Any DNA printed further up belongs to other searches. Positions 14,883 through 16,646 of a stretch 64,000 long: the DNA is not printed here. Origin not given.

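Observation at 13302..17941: DNA-uptake operon: nuclease-less ComEC translationally coupled to a secreted DUF1524 nuclease and followed by a two-LTD surface protein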

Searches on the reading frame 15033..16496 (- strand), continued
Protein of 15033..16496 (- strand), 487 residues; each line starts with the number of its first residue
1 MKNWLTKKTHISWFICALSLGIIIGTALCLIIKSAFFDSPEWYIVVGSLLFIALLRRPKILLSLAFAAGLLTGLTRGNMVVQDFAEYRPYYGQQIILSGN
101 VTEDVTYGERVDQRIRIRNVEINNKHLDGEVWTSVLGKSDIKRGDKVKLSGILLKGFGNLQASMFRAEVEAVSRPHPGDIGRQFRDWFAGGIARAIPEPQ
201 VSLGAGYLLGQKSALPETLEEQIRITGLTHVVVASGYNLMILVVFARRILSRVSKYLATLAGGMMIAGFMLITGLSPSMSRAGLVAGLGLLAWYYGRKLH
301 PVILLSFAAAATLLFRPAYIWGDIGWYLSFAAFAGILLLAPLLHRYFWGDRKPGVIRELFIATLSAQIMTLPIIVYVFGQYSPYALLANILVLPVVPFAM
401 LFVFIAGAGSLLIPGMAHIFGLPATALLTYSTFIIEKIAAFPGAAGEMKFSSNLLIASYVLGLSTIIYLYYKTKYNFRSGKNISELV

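Call 55: search_protein_families(library=pfam, alignment_id=A1, max_evalue=1)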
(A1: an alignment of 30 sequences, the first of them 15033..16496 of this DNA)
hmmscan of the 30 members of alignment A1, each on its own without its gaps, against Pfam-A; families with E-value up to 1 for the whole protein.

A. member 1, window:15033-16496:- (487 aa): 3 families
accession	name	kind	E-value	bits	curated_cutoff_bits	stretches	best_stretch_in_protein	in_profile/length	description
PF03772.21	Competence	-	8.4e-44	150.4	23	1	208-469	2-266/270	Competence protein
PF25441.1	Hexapep_UGP3_C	-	0.0069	16.6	27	1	101-163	47-105/166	UGP3-like, C-terminal hexapeptide repeats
PF22089.2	DIP2116-like_N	-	0.18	11.9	27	1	100-150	27-78/165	DIP2116-like, N-terminal domain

B. families by the number of members that match (of 30 scanned): 18 families
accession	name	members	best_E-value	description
PF03772.21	Competence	30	5.6e-46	Competence protein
PF13567.11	DUF4131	28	5.7e-10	Domain of unknown function (DUF4131)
PF25441.1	Hexapep_UGP3_C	1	0.0069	UGP3-like, C-terminal hexapeptide repeats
PF19135.5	DUF5818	1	0.022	Protein of unknown function (DUF5818)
PF14770.11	TMEM18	1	0.042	Transmembrane protein 18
PF21519.2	Tailspike_C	1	0.065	Tailspike protein, C-terminal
PF21537.2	DUF1980_C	1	0.13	DUF1980 C-terminal domain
PF03168.19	LEA_2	1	0.14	Late embryogenesis abundant protein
PF10716.14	NdhL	1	0.16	NADH dehydrogenase transmembrane subunit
PF22089.2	DIP2116-like_N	1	0.18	DIP2116-like, N-terminal domain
PF14485.11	DUF4431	1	0.19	Domain of unknown function (DUF4431)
PF03471.22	CorC_HlyC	1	0.23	Transporter associated domain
PF18221.6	MU2_FHA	1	0.24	Mutator 2 Fork head associated domain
PF01336.31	tRNA_anti-codon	1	0.29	OB-fold nucleic acid binding domain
PF12869.13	tRNA_anti-like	1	0.3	tRNA_anti-like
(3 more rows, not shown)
